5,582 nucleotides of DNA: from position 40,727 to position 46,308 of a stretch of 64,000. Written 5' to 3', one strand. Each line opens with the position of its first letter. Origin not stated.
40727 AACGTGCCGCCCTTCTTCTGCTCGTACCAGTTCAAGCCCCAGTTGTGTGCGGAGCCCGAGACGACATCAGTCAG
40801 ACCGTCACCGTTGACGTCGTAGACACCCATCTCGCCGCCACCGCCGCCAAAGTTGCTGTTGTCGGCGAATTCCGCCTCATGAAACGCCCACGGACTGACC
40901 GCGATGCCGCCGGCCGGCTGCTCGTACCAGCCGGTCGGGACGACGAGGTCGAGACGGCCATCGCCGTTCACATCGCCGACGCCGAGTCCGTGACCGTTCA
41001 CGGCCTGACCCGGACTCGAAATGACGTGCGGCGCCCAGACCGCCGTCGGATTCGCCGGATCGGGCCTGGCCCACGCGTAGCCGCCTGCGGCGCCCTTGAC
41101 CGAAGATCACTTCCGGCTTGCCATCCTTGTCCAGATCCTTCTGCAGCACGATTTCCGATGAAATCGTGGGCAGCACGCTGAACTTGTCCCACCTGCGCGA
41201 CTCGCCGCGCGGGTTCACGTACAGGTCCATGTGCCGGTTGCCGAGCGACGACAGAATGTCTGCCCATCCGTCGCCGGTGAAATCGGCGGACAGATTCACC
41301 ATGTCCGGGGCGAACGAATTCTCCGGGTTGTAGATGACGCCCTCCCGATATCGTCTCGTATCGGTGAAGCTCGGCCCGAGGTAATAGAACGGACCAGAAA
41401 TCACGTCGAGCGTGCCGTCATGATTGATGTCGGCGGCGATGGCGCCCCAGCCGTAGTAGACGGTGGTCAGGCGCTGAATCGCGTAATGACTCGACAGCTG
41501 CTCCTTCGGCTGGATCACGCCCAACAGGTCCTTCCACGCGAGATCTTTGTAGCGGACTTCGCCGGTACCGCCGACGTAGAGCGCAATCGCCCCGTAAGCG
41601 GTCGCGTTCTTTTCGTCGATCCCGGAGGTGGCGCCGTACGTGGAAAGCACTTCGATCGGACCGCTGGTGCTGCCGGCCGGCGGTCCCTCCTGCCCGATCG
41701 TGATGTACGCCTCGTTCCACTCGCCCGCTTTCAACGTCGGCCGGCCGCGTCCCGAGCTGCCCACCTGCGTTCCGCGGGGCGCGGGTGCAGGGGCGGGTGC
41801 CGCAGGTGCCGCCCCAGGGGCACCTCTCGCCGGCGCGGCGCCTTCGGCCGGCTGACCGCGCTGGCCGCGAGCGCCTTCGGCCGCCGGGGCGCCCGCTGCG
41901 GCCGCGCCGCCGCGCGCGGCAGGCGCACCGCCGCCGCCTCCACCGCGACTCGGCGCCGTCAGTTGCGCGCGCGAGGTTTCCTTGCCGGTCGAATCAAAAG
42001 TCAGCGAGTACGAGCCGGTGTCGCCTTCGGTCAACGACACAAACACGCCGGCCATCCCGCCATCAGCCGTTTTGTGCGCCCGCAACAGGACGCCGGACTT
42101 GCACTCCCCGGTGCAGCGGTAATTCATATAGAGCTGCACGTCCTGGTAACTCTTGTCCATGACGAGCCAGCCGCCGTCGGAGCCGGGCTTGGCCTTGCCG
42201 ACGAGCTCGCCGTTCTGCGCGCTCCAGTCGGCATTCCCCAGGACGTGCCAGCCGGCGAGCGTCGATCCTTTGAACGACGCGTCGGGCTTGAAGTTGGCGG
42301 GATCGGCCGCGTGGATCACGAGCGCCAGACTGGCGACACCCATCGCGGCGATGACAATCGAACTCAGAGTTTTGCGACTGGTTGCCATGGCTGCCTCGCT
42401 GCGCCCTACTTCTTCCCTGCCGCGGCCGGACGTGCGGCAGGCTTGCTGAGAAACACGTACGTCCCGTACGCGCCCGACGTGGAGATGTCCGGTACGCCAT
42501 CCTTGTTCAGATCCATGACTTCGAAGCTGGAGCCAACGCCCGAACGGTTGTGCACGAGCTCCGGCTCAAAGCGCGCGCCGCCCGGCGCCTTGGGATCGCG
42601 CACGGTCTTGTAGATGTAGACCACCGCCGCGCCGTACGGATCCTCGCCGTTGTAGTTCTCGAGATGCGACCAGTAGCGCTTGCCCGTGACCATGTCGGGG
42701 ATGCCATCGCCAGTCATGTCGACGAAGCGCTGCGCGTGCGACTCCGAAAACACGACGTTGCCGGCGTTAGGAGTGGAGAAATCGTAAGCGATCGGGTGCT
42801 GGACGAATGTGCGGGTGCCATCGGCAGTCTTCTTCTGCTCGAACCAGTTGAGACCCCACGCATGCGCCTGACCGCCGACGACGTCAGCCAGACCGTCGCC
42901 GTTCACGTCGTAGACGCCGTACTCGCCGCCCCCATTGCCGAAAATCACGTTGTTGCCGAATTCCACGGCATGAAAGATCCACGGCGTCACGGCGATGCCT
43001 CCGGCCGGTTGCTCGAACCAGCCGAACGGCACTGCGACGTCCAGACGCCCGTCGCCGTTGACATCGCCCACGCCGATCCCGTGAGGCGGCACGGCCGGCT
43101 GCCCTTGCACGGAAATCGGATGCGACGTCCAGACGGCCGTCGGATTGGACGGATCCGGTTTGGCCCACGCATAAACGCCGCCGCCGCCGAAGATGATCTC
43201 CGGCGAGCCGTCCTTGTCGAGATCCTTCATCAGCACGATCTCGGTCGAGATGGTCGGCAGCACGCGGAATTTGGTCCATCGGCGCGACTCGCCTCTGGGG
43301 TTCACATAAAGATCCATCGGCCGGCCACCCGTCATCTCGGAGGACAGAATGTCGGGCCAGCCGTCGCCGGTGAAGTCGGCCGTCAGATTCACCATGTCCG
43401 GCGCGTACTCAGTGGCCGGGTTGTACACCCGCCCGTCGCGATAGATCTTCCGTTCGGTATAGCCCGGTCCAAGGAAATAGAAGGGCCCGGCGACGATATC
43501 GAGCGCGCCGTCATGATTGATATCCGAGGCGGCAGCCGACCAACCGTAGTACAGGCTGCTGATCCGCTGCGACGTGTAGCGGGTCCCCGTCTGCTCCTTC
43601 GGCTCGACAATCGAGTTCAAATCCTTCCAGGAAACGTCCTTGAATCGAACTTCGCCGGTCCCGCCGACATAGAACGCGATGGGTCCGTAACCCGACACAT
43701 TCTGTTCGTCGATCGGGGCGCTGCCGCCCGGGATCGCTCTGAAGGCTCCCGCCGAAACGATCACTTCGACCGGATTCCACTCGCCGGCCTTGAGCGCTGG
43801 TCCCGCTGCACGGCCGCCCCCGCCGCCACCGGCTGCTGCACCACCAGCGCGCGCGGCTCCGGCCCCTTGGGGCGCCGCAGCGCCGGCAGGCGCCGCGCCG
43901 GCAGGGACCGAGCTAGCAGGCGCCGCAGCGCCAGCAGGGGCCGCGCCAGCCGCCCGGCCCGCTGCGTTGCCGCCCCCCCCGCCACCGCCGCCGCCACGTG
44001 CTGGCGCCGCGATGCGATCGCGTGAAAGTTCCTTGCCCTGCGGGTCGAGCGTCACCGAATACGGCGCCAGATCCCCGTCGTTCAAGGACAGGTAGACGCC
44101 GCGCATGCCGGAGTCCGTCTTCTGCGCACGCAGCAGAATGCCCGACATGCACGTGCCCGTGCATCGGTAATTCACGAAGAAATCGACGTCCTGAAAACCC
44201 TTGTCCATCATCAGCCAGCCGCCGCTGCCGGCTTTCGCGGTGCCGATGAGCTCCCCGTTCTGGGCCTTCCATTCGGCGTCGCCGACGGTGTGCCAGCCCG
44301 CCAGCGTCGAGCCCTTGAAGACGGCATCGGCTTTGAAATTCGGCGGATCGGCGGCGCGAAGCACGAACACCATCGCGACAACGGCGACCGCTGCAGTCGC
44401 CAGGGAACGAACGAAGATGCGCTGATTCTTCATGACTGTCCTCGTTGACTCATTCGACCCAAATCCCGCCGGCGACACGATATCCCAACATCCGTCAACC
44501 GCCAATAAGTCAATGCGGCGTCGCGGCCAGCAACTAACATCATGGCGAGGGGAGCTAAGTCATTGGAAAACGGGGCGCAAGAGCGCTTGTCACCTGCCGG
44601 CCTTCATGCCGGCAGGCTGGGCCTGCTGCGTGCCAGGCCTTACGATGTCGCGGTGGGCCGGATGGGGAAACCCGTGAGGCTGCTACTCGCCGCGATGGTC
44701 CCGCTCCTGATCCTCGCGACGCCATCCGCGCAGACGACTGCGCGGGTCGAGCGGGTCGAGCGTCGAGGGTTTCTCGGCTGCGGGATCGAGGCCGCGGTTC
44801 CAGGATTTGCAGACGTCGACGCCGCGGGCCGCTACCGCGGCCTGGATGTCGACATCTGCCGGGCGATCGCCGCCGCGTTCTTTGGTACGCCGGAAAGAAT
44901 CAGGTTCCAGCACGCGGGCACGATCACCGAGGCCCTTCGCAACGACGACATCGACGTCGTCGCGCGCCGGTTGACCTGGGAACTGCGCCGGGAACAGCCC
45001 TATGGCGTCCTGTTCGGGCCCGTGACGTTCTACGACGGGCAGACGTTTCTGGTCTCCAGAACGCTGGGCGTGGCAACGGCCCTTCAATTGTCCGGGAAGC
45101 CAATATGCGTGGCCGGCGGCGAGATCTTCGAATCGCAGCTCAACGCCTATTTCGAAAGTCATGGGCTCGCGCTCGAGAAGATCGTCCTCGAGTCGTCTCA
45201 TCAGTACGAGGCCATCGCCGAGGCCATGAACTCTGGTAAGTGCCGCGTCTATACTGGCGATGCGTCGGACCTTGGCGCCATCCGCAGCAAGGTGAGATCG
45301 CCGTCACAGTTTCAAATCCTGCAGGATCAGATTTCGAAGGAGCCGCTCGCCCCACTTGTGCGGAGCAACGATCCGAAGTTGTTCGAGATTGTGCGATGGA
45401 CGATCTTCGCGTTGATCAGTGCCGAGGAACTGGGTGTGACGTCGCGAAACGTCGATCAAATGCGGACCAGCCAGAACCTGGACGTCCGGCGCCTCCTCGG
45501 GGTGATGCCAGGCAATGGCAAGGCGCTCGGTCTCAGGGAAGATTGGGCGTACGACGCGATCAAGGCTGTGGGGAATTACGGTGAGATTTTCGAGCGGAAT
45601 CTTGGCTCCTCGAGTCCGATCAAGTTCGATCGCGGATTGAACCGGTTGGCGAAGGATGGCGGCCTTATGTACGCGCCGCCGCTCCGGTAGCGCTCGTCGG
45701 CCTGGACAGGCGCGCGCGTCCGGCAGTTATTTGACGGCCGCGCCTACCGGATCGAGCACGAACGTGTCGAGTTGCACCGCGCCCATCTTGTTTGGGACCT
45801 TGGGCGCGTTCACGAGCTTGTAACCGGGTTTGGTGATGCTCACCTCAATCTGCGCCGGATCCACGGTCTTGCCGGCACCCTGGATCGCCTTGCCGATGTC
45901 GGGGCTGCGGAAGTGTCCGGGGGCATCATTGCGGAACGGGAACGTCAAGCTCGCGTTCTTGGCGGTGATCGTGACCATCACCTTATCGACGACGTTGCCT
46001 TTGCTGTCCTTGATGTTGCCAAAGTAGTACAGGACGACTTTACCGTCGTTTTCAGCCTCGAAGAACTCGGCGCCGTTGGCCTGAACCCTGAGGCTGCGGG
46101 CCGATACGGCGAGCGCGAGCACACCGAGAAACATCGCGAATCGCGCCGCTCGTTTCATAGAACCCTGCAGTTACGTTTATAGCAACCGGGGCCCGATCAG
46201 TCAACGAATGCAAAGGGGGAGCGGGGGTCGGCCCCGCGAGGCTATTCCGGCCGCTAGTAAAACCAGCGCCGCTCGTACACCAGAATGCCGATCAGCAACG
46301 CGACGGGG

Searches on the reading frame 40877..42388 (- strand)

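Call 84: search_protein_families(library=pfam, proteins=[window:40877-42388:-], max_evalue=0.0001)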
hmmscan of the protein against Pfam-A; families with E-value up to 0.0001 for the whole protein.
window:40877-42388:- (503 aa): 3 families
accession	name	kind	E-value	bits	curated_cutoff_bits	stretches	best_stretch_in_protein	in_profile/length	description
PF06439.18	3keto-disac_hyd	-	1.3e-13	51.9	26.8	1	38-283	5-184/187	3-keto-disaccharide hydrolase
PF13517.12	FG-GAP_3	-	1.8e-11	44.9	26.9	1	369-428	1-60/61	FG-GAP-like repeat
PF01839.29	FG-GAP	-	2.5e-05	24.5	22.1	0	313-331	2-20/37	FG-GAP repeat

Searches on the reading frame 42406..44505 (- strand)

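Call 84: search_protein_families(library=pfam, proteins=[window:42406-44505:-], max_evalue=0.0001)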
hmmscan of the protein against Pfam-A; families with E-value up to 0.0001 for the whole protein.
window:42406-44505:- (699 aa): 3 families
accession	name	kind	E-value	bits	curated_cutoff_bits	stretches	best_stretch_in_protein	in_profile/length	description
PF13517.12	FG-GAP_3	-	8.7e-27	93.9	26.9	3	428-492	1-61/61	FG-GAP-like repeat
PF06439.18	3keto-disac_hyd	-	4.2e-14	53.5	26.8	1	61-293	4-186/187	3-keto-disaccharide hydrolase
PF01839.29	FG-GAP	-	1.2e-12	47.8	22.1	0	477-504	5-34/37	FG-GAP repeat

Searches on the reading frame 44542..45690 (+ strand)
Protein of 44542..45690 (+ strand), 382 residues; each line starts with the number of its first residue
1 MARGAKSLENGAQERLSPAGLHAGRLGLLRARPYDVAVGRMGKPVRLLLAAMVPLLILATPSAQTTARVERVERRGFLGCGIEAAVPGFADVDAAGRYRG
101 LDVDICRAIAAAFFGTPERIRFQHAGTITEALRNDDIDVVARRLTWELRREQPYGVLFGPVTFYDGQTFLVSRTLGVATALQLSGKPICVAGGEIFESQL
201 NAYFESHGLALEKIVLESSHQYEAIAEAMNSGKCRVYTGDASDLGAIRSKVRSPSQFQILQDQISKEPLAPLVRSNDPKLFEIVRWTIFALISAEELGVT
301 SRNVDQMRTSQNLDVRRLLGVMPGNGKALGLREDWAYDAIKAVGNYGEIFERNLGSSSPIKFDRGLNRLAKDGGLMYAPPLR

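Call 22: search_protein_families(library=ncbifam, proteins=[window:44542-45690:+], max_evalue=0.001)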
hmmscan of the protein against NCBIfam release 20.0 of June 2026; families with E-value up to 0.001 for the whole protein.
window:44542-45690:+ (382 aa): 4 families
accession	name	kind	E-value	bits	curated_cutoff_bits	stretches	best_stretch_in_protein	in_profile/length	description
TIGR01096.1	3A0103s03R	subfamily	1.4e-35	123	256.35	1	56-354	6-250/250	lysine/arginine/ornithine ABC transporter substrate-binding protein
NF008426.0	PRK11260.1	equivalog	6.6e-09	35.4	312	1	45-201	7-165/266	cystine ABC transporter substrate-binding protein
NF008885.0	PRK11917.1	equivalog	5.4e-06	26.1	373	1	59-194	21-157/259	bifunctional adhesin/ABC transporter aspartate/glutamate-binding protein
NF008063.0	PRK10797.1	subfamily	5.6e-05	22.4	375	1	157-290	125-255/302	glutamate/aspartate ABC transporter substrate-binding protein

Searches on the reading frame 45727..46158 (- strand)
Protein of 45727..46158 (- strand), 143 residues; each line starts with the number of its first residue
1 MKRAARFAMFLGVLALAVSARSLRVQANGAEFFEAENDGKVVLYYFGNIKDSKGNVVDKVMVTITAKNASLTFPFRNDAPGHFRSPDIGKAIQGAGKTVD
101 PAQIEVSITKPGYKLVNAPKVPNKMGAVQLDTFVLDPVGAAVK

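Call 3: search_protein_families(library=pfam, proteins=[window:45727-46158:-], max_evalue=0.01)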
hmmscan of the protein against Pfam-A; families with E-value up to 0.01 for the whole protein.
window:45727-46158:- (143 aa): 1 family
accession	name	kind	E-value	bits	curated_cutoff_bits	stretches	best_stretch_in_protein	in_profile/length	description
PF13620.12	CarboxypepD_reg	-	0.00086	20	32.3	0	47-87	4-44/82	Carboxypeptidase regulatory-like domain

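Call 5: search_protein_families(library=ncbifam, proteins=[window:45727-46158:-], max_evalue=0.01)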
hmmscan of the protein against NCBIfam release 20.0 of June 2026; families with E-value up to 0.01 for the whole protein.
window:45727-46158:- (143 aa): 0 families
